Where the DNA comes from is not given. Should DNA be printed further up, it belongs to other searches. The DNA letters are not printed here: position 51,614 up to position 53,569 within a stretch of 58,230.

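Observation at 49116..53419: YcaO + SagB-type dehydrogenase + PRTase/beta-propeller fusion + promoter-driven small peptide: candidate uncharacterised peptide-modification (RiPP-like) cassette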

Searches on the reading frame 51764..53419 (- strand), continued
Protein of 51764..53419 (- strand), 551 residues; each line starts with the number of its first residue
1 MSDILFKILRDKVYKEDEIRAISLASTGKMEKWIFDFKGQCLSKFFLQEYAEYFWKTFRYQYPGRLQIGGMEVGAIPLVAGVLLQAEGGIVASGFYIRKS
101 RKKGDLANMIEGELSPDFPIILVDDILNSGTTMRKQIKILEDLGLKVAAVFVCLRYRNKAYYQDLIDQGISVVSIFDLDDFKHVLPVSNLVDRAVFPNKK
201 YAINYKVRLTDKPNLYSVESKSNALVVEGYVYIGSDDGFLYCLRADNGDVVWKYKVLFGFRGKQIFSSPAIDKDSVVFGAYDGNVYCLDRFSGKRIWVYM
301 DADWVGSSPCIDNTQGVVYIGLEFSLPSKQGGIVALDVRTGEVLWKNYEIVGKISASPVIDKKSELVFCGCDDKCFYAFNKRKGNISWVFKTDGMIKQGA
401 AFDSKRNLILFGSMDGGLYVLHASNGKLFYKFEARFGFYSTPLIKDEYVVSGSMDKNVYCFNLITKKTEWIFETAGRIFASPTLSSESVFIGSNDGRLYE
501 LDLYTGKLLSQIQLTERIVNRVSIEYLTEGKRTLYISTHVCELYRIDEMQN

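Call 8: find_homologous_proteins(query=window:51764-53419:-)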
Query window:51764-53419:- (551 aa): 3284 proteins with E <= 0.001 among 8000 candidates; the best 120 are listed.
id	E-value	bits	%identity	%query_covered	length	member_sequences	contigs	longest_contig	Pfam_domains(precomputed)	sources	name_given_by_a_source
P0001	0.0e+0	1247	99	100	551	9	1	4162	PF01011.29,PF07774.20,PF13360.14,PF25292.1,PF00156.34,PF13570.14,PF25175.2,PF23414.2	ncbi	-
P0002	1.0e-230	785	62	99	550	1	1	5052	PF01011.29,PF13360.14,PF25174.2,PF25292.1,PF25171.2,PF13570.14,PF25175.2,PF24796.2,PF23414.2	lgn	-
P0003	2.3e-230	784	62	99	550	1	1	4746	PF01011.29,PF07774.20,PF13360.14,PF25292.1,PF13570.14,PF25175.2,PF23414.2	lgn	-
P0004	2.3e-230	784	62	99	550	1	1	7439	PF01011.29,PF13360.14,PF25292.1,PF13570.14,PF23414.2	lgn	-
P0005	2.3e-227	774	61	99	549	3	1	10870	PF01011.29,PF13360.14,PF25292.1,PF13570.14,PF23414.2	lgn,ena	-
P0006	4.0e-227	773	60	99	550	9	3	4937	PF01011.29,PF14435.12,PF13360.14,PF25292.1,PF00156.34,PF13570.14,PF23414.2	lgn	-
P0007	4.4e-227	773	61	99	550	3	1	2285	PF01011.29,PF13360.14,PF25292.1,PF13570.14,PF25175.2,PF23414.2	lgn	-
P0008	2.7e-225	767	60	100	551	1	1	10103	PF01011.29,PF07774.20,PF13360.14,PF25292.1,PF13570.14,PF25175.2,PF24796.2,PF23414.2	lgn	-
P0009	2.5e-222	757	59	99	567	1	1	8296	PF01011.29,PF13360.14,PF25292.1,PF00156.34,PF13570.14,PF24807.2,PF25175.2,PF24796.2,PF23414.2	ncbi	-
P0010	3.5e-222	757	61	99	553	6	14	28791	PF01011.29,PF07774.20,PF13360.14,PF25292.1,PF00156.34,PF25171.2,PF13570.14,PF24807.2,PF25175.2,PF24796.2,PF23414.2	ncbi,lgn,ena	-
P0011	5.9e-222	756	59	99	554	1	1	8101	PF01011.29,PF07774.20,PF13360.14,PF25174.2,PF25292.1,PF25171.2,PF13570.14,PF24807.2,PF25175.2,PF24796.2,PF23414.2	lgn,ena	-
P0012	3.7e-221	754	59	99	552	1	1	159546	PF01011.29,PF07774.20,PF13360.14,PF25174.2,PF23381.2,PF25173.2,PF13570.14,PF25175.2,PF23414.2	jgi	-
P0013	1.8e-220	751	59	99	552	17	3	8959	PF01011.29,PF13360.14,PF25174.2,PF25173.2,PF13570.14,PF25175.2,PF23414.2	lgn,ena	-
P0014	4.5e-220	750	61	100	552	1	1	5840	PF01011.29,PF07774.20,PF13360.14,PF25174.2,PF24814.2,PF25292.1,PF13570.14,PF24807.2,PF25175.2,PF24796.2,PF23414.2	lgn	-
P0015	4.0e-219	747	59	100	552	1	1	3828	PF01011.29,PF07774.20,PF13360.14,PF25174.2,PF25292.1,PF25171.2,PF13570.14,PF24807.2,PF25175.2,PF24796.2,PF23414.2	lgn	-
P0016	4.6e-219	747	60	100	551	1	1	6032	PF01011.29,PF13360.14,PF25174.2,PF23381.2,PF00156.34,PF25171.2,PF13570.14,PF24807.2,PF25175.2,PF24796.2,PF23414.2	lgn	-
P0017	7.1e-218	743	58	100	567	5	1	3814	PF01011.29,PF07774.20,PF13360.14,PF25172.2,PF25292.1,PF00156.34,PF25171.2,PF13570.14,PF25175.2,PF24796.2,PF23414.2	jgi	jgi:outer membrane protein assembly factor BamB/orotate phosphoribosyltransferase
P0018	1.1e-216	739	59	99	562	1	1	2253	PF01011.29,PF14435.12,PF13360.14,PF25174.2,PF25292.1,PF13570.14,PF25175.2,PF24796.2,PF23414.2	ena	-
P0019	2.2e-215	734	58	99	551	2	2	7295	PF01011.29,PF07774.20,PF13360.14,PF13570.14,PF23414.2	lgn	-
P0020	1.7e-214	731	57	99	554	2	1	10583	PF01011.29,PF07774.20,PF13360.14,PF25174.2,PF25292.1,PF00156.34,PF13570.14,PF24807.2,PF25175.2,PF24796.2,PF23414.2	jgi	jgi:outer membrane protein assembly factor BamB/orotate phosphoribosyltransferase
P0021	1.8e-214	731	58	100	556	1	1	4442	PF01011.29,PF07774.20,PF13360.14,PF25174.2,PF25292.1,PF13570.14,PF23414.2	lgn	-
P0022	9.4e-214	729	57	100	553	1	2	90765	PF01011.29,PF13360.14,PF25174.2,PF25292.1,PF00156.34,PF25171.2,PF13570.14,PF25175.2,PF23414.2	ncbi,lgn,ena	-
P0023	1.1e-213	729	56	99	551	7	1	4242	PF01011.29,PF07774.20,PF13360.14,PF25174.2,PF25292.1,PF25171.2,PF13570.14,PF25175.2,PF23414.2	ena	-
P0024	2.0e-213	728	58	99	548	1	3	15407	PF01011.29,PF13360.14,PF25174.2,PF25292.1,PF00156.34,PF13570.14,PF25175.2,PF23414.2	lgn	-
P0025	2.9e-213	727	57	99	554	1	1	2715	PF07774.20,PF13360.14,PF25174.2,PF00156.34,PF25171.2,PF13570.14,PF25175.2,PF01011.29,PF25172.2,PF25292.1,PF24807.2,PF23414.2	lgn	-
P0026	3.5e-213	727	57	99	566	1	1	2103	PF01011.29,PF13360.14,PF25174.2,PF25292.1,PF00156.34,PF25171.2,PF13570.14,PF25175.2,PF24796.2,PF23414.2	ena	-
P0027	8.4e-213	726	58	100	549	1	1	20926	PF01011.29,PF13360.14,PF25292.1,PF13570.14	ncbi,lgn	ncbi:MAG: PQQ-binding-like beta-propeller repeat protein [Candidatus Moraniibacteriota bacterium]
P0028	1.1e-212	725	57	99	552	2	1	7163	PF01011.29,PF07774.20,PF13360.14,PF25292.1,PF13570.14,PF25293.2,PF23414.2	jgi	jgi:outer membrane protein assembly factor BamB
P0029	3.3e-212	724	58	99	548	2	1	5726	PF01011.29,PF13360.14,PF25292.1,PF13570.14,PF23414.2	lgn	-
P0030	7.2e-211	720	56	100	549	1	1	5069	PF01011.29,PF07774.20,PF13360.14,PF25174.2,PF25292.1,PF13570.14,PF25175.2,PF24796.2,PF23414.2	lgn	-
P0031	1.3e-210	719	56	99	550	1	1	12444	PF13360.14,PF00156.34,PF25171.2,PF13570.14,PF25175.2,PF23414.2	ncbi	-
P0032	5.0e-210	717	57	99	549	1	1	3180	PF01011.29,PF13360.14,PF25174.2,PF00156.34,PF13570.14,PF25175.2,PF23414.2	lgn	-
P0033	1.2e-209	715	56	99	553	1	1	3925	PF01011.29,PF13360.14,PF25174.2,PF25292.1,PF13570.14,PF23414.2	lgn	-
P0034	5.5e-209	713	56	100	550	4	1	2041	PF07774.20,PF13360.14,PF25174.2,PF24814.2,PF23381.2,PF25171.2,PF13570.14,PF25175.2,PF24796.2,PF01011.29,PF25292.1,PF24807.2,PF23414.2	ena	-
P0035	6.0e-208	710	55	99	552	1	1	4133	PF01011.29,PF07774.20,PF13360.14,PF25174.2,PF25172.2,PF25292.1,PF25171.2,PF13570.14,PF25175.2,PF25293.2,PF23414.2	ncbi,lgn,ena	-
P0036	1.2e-207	709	56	100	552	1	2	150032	PF01011.29,PF13360.14,PF25174.2,PF25292.1,PF25173.2,PF25171.2,PF13570.14,PF25175.2,PF23414.2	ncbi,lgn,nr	ncbi:PQQ-binding-like beta-propeller repeat protein [Candidatus Kaiserbacteria bacterium]|nr:PQQ-bin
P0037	1.8e-207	708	56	100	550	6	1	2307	PF01011.29,PF14435.12,PF07774.20,PF13360.14,PF25174.2,PF25292.1,PF00156.34,PF13570.14,PF23414.2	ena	-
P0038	3.7e-206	704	56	99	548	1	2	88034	PF01011.29,PF13360.14,PF25174.2,PF25292.1,PF13570.14,PF25175.2,PF23414.2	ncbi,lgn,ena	-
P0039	4.3e-206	704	56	99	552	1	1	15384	PF01011.29,PF07774.20,PF13360.14,PF25174.2,PF25292.1,PF13570.14,PF23414.2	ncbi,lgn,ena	-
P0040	5.4e-206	703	57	99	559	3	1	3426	PF01011.29,PF07774.20,PF13360.14,PF25174.2,PF25292.1,PF13570.14,PF25175.2,PF23414.2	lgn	-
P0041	8.7e-206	703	55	100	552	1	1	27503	PF01011.29,PF07774.20,PF13360.14,PF25174.2,PF25292.1,PF13570.14,PF25175.2,PF24796.2,PF23414.2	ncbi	ncbi:MAG: PQQ-binding-like beta-propeller repeat protein [Undibacterium sp.]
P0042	4.7e-205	700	56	100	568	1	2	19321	PF01011.29,PF13360.14,PF25174.2,PF25292.1,PF00156.34,PF13570.14,PF25175.2,PF23414.2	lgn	-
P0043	6.2e-205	700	56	100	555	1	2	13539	PF01011.29,PF07774.20,PF13360.14,PF25292.1,PF00156.34,PF13570.14,PF24807.2,PF25175.2,PF24796.2,PF23414.2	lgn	-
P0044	2.5e-203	695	54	100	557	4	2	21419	PF01011.29,PF13360.14,PF25172.2,PF25292.1,PF00156.34,PF13570.14,PF23414.2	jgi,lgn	jgi:outer membrane protein assembly factor BamB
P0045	2.9e-203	694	55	99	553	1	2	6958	PF07774.20,PF13360.14,PF25174.2,PF23381.2,PF25171.2,PF12894.14,PF13570.14,PF25175.2,PF01011.29,PF25172.2,PF25292.1,PF24807.2,PF23414.2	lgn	-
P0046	3.9e-203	694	55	99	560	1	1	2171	PF01011.29,PF07774.20,PF13360.14,PF25292.1,PF13570.14,PF25175.2,PF23414.2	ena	-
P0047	1.1e-202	693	55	100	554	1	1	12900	PF01011.29,PF24390.2,PF07774.20,PF13360.14,PF25174.2,PF25292.1,PF13570.14,PF25175.2,PF23414.2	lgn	-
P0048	1.4e-202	692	54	99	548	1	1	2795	PF01011.29,PF13360.14,PF25174.2,PF25292.1,PF13570.14,PF23414.2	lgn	-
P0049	1.9e-202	692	55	99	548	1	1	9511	PF01011.29,PF13360.14,PF25174.2,PF25292.1,PF13570.14,PF23414.2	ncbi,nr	ncbi:MAG: hypothetical protein E6R05_02690 [Candidatus Moraniibacteriota bacterium]|nr:MAG: hypothet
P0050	2.0e-202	692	55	99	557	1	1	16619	PF01011.29,PF13360.14,PF25174.2,PF23381.2,PF25292.1,PF00156.34,PF25171.2,PF13570.14,PF25175.2,PF23414.2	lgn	-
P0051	2.1e-202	692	57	99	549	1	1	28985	PF01011.29,PF13360.14,PF25292.1,PF13570.14,PF23414.2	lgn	-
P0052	2.7e-202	691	56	99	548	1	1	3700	PF01011.29,PF13360.14,PF25174.2,PF25292.1,PF00156.34,PF13570.14,PF25175.2,PF23414.2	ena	-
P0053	1.3e-201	689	55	99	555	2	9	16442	PF01011.29,PF13360.14,PF25292.1,PF00156.34,PF13570.14,PF23414.2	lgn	-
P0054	1.8e-201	689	55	99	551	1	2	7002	PF01011.29,PF07774.20,PF13360.14,PF25174.2,PF23381.2,PF25292.1,PF00156.34,PF13570.14,PF25175.2,PF23414.2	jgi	jgi:outer membrane protein assembly factor BamB/orotate phosphoribosyltransferase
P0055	3.5e-201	688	55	98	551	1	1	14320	PF01011.29,PF13360.14,PF00156.34,PF13570.14,PF23414.2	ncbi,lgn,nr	ncbi:MAG: hypothetical protein JWN37_13 [Candidatus Nomurabacteria bacterium]|nr:hypothetical protei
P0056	7.9e-201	686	55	99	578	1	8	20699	PF01011.29,PF07774.20,PF13360.14,PF25174.2,PF25292.1,PF13570.14,PF25175.2,PF23414.2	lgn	-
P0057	8.4e-201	686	56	100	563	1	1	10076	PF01011.29,PF13360.14,PF25174.2,PF25292.1,PF25171.2,PF13570.14,PF23414.2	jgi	jgi:outer membrane protein assembly factor BamB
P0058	2.4e-199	682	55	99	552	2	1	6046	PF01011.29,PF07774.20,PF13360.14,PF25174.2,PF25292.1,PF25171.2,PF13570.14,PF25175.2,PF24796.2,PF23414.2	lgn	-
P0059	7.9e-198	677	55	99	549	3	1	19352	PF01011.29,PF07774.20,PF13360.14,PF25174.2,PF25292.1,PF25171.2,PF13570.14,PF24807.2,PF25175.2,PF23414.2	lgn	-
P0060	1.2e-197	676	54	99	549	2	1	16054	PF01011.29,PF07774.20,PF13360.14,PF13570.14,PF23414.2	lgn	-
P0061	6.7e-197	673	56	99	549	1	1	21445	PF01011.29,PF07774.20,PF13360.14,PF23381.2,PF25292.1,PF00156.34,PF13570.14,PF25175.2,PF23414.2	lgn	-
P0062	3.2e-196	671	54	99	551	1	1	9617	PF01011.29,PF07774.20,PF13360.14,PF25292.1,PF00156.34,PF13570.14,PF25175.2,PF24796.2,PF25293.2,PF23414.2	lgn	-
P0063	3.7e-196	671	53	100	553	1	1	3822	PF01011.29,PF07774.20,PF13360.14,PF25292.1,PF13570.14,PF25175.2,PF24796.2,PF23414.2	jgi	jgi:outer membrane protein assembly factor BamB/orotate phosphoribosyltransferase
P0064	4.7e-196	671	53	99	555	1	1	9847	PF01011.29,PF13360.14,PF25292.1,PF00156.34,PF13570.14,PF25175.2,PF23414.2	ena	-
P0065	7.8e-195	667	52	99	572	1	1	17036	PF01011.29,PF13360.14,PF25292.1,PF00156.34,PF13570.14,PF23414.2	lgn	-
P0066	4.1e-193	661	53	100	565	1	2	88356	PF01011.29,PF07774.20,PF13360.14,PF25292.1,PF13570.14,PF23414.2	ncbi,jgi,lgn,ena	jgi:outer membrane protein assembly factor BamB/orotate phosphoribosyltransferase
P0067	1.8e-191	656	53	99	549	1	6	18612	PF01011.29,PF13360.14,PF25292.1,PF00156.34,PF25171.2,PF13570.14,PF24807.2,PF25175.2,PF23414.2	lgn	-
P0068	8.5e-189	647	53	99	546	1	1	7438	PF01011.29,PF13360.14,PF13570.14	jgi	jgi:outer membrane protein assembly factor BamB/orotate phosphoribosyltransferase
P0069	1.7e-185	636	51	100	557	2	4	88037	PF01011.29,PF13360.14,PF25292.1,PF13570.14,PF23414.2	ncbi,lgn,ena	-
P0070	3.6e-184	631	52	99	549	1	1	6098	PF01011.29,PF07774.20,PF13360.14,PF25174.2,PF25292.1,PF13570.14,PF24807.2,PF25175.2,PF24796.2,PF23414.2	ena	-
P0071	3.7e-182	625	50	99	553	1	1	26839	PF01011.29,PF07774.20,PF13360.14,PF25292.1,PF13570.14,PF23414.2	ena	-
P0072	3.9e-182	625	51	98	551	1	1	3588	PF01011.29,PF07774.20,PF13360.14,PF00156.34,PF12894.14,PF13570.14,PF24807.2,PF25175.2,PF23414.2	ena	-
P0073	5.0e-174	598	49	99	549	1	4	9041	PF01011.29,PF13360.14,PF25174.2,PF25292.1,PF13570.14,PF24807.2,PF25175.2,PF24796.2,PF23414.2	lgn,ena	-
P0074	1.5e-173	596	55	84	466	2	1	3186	PF01011.29,PF07774.20,PF13360.14,PF25171.2,PF13570.14,PF25175.2,PF23414.2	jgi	jgi:outer membrane protein assembly factor BamB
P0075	3.8e-168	579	50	99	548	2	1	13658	PF01011.29,PF13360.14,PF25292.1,PF00156.34,PF13570.14,PF25293.2,PF23414.2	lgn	-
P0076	4.4e-164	565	48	99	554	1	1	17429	PF01011.29,PF13360.14,PF13570.14,PF25293.2,PF23414.2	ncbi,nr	ncbi:PQQ-binding-like beta-propeller repeat protein [Candidatus Gracilibacteria bacterium]|nr:PQQ-bi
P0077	3.3e-159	549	53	84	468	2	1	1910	PF07774.20,PF13360.14,PF25292.1,PF00156.34,PF13570.14,PF23414.2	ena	-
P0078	1.2e-155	537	46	99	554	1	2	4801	PF01011.29,PF07774.20,PF13360.14,PF13570.14,PF23414.2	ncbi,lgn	-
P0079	4.2e-155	535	45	98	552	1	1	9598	PF01011.29,PF07774.20,PF13360.14,PF25292.1,PF25171.2,PF12894.14,PF13570.14,PF24807.2,PF25175.2,PF24796.2,PF23414.2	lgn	-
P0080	1.1e-154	534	47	99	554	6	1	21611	PF01011.29,PF07774.20,PF13360.14,PF25174.2,PF13570.14,PF25175.2,PF24796.2,PF23414.2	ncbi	-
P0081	6.6e-152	525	44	98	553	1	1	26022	PF13360.14,PF25292.1,PF13570.14,PF23414.2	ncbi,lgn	-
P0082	2.6e-151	523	46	99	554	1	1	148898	PF01011.29,PF13360.14,PF25173.2,PF13570.14,PF25175.2,PF24796.2,PF25293.2,PF23414.2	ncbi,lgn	-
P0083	4.1e-151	522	45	99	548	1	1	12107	PF13360.14,PF25292.1,PF13570.14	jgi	-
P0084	6.2e-149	515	44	98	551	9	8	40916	PF01011.29,PF13360.14,PF25292.1,PF13570.14,PF23414.2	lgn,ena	-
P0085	2.1e-148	513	46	97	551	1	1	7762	PF07774.20,PF13360.14,PF25174.2,PF23381.2,PF12894.14,PF13570.14,PF25175.2,PF24796.2,PF01011.29,PF25292.1,PF24807.2,PF25293.2,PF23414.2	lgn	-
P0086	2.9e-147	510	45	99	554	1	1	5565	PF13360.14,PF13570.14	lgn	-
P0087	1.1e-146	508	45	99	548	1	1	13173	PF01011.29,PF13360.14,PF25292.1,PF13570.14,PF24796.2,PF23414.2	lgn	-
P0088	2.3e-146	507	45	98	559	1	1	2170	PF07774.20,PF13360.14,PF25174.2,PF25292.1,PF25173.2,PF25171.2,PF13570.14,PF24807.2,PF25175.2,PF24796.2,PF23414.2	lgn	-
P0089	9.8e-146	505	45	93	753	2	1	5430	PF01011.29,PF07774.20,PF13360.14,PF25292.1,PF00156.34,PF13570.14,PF24807.2,PF25175.2,PF05118.22,PF24796.2,PF23414.2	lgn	-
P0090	2.1e-145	503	42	99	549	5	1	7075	PF13360.14,PF25292.1,PF00156.34,PF13570.14,PF23414.2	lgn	-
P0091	2.9e-145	503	43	99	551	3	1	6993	PF24390.2,PF13360.14,PF25292.1,PF13570.14,PF23414.2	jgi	jgi:outer membrane protein assembly factor BamB/adenine/guanine phosphoribosyltransferase-like PRPP-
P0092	5.1e-145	502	44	99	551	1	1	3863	PF13360.14,PF25174.2,PF24814.2,PF17005.12,PF23381.2,PF25173.2,PF00156.34,PF12894.14,PF13570.14,PF25175.2,PF24796.2,PF16755.12,PF01011.29,PF25292.1,PF24807.2,PF23414.2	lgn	-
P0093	7.0e-145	502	43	98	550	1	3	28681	PF01011.29,PF13360.14,PF13570.14,PF23414.2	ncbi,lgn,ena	-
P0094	2.6e-144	500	44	99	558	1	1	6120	PF01011.29,PF07774.20,PF13360.14,PF25292.1,PF13570.14,PF23414.2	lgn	-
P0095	7.1e-143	495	46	94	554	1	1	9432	PF01011.29,PF13360.14,PF25292.1,PF00156.34,PF13570.14,PF24807.2,PF25175.2,PF24796.2,PF23414.2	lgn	-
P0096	1.3e-142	494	46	96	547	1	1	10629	PF01011.29,PF07774.20,PF13360.14,PF25174.2,PF17005.12,PF23381.2,PF13570.14,PF25175.2,PF23414.2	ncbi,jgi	ncbi:MAG: PQQ-binding-like beta-propeller repeat protein [Candidatus Paceibacterota bacterium]|jgi:o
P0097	2.7e-142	493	45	99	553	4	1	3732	PF01011.29,PF07774.20,PF13360.14,PF25174.2,PF25292.1,PF13570.14,PF24807.2,PF25175.2,PF23414.2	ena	-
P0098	4.9e-142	492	45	99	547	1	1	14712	PF07774.20,PF13360.14,PF25174.2,PF24814.2,PF23381.2,PF25173.2,PF13570.14,PF25175.2,PF01011.29,PF25292.1,PF24807.2,PF23414.2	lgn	-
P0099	7.8e-142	492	45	95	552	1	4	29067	PF07774.20,PF13360.14,PF25174.2,PF14567.12,PF25173.2,PF13570.14,PF25175.2,PF24796.2,PF01011.29,PF25292.1,PF24807.2,PF25293.2,PF23414.2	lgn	-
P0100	1.4e-141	491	43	98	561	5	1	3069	PF13360.14,PF25174.2,PF23381.2,PF25173.2,PF00156.34,PF13570.14,PF25175.2,PF24796.2,PF01011.29,PF25292.1,PF24807.2,PF23414.2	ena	-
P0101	1.9e-141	490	46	94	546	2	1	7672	PF01011.29,PF13360.14,PF25174.2,PF23381.2,PF25292.1,PF13570.14,PF24807.2,PF25175.2,PF24796.2,PF23414.2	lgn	-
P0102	3.0e-141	490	46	94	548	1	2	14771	PF01011.29,PF13360.14,PF25174.2,PF17005.12,PF25292.1,PF25173.2,PF00156.34,PF13570.14,PF25175.2,PF23414.2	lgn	-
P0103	5.6e-141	489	45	98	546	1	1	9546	PF01011.29,PF07774.20,PF13360.14,PF25174.2,PF25292.1,PF25173.2,PF13570.14,PF25175.2,PF23414.2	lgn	-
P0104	6.8e-141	489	44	100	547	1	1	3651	PF01011.29,PF13360.14,PF25292.1,PF13570.14,PF24796.2,PF23414.2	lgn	-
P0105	1.5e-140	487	45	98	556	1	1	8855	PF01011.29,PF07774.20,PF13360.14,PF25174.2,PF13570.14,PF25175.2,PF23414.2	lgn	-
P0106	8.7e-140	485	45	95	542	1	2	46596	PF01011.29,PF13360.14,PF25174.2,PF13570.14,PF25175.2,PF23414.2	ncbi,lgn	-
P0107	2.3e-139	484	44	98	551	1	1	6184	PF01011.29,PF07774.20,PF13360.14,PF25174.2,PF00156.34,PF13570.14,PF25293.2,PF23414.2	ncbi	-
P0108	4.5e-139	483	43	95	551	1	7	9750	PF01011.29,PF13360.14,PF25174.2,PF25292.1,PF00156.34,PF13570.14,PF23414.2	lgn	-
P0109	6.2e-139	482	44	98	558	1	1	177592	PF07774.20,PF13360.14,PF25174.2,PF24814.2,PF23381.2,PF25173.2,PF13570.14,PF25175.2,PF01011.29,PF25292.1,PF24807.2,PF23414.2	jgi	jgi:outer membrane protein assembly factor BamB/orotate phosphoribosyltransferase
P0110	7.0e-139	482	43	99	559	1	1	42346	PF07774.20,PF13360.14,PF25174.2,PF25173.2,PF25171.2,PF13570.14,PF25175.2,PF24796.2,PF01011.29,PF25292.1,PF24807.2,PF23414.2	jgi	jgi:outer membrane protein assembly factor BamB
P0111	8.7e-139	482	43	99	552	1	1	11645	PF01011.29,PF07774.20,PF13360.14,PF25292.1,PF13570.14,PF24807.2,PF23414.2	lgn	-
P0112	1.5e-138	481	44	98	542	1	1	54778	PF01011.29,PF13360.14,PF25174.2,PF25173.2,PF13570.14,PF23414.2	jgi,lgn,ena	-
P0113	1.8e-138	481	44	98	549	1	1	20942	PF01011.29,PF07774.20,PF13360.14,PF25174.2,PF25292.1,PF25173.2,PF13570.14,PF25175.2,PF23414.2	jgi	jgi:outer membrane protein assembly factor BamB/adenine/guanine phosphoribosyltransferase-like PRPP-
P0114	4.0e-138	479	43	95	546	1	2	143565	PF01011.29,PF13360.14,PF25174.2,PF23381.2,PF25173.2,PF13570.14,PF24807.2,PF24796.2,PF23414.2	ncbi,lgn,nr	ncbi:MAG TPA: PQQ-binding-like beta-propeller repeat protein [Candidatus Paceibacterota bacterium]|n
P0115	7.5e-138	479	45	95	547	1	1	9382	PF01011.29,PF07774.20,PF13360.14,PF00156.34,PF13570.14,PF23414.2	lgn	-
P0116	1.2e-137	478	43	96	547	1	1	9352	PF01011.29,PF13360.14,PF25174.2,PF23381.2,PF25292.1,PF13570.14,PF24807.2,PF25175.2,PF23414.2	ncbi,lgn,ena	-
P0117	3.6e-137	476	43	98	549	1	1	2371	PF01011.29,PF07774.20,PF13360.14,PF25174.2,PF00156.34,PF13570.14,PF25175.2,PF23414.2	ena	-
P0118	4.2e-137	476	41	98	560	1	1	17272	PF01011.29,PF13360.14,PF25292.1,PF13570.14,PF25175.2,PF24796.2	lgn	-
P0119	7.2e-137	475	43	99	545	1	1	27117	PF01011.29,PF07774.20,PF13360.14,PF25174.2,PF13570.14,PF25175.2,PF23414.2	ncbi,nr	ncbi:MAG: PQQ-binding-like beta-propeller repeat protein [Candidatus Pacebacteria bacterium]|nr:PQQ-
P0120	8.4e-137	475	45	94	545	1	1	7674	PF01011.29,PF07774.20,PF13360.14,PF25174.2,PF25292.1,PF13570.14,PF25175.2,PF23414.2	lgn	-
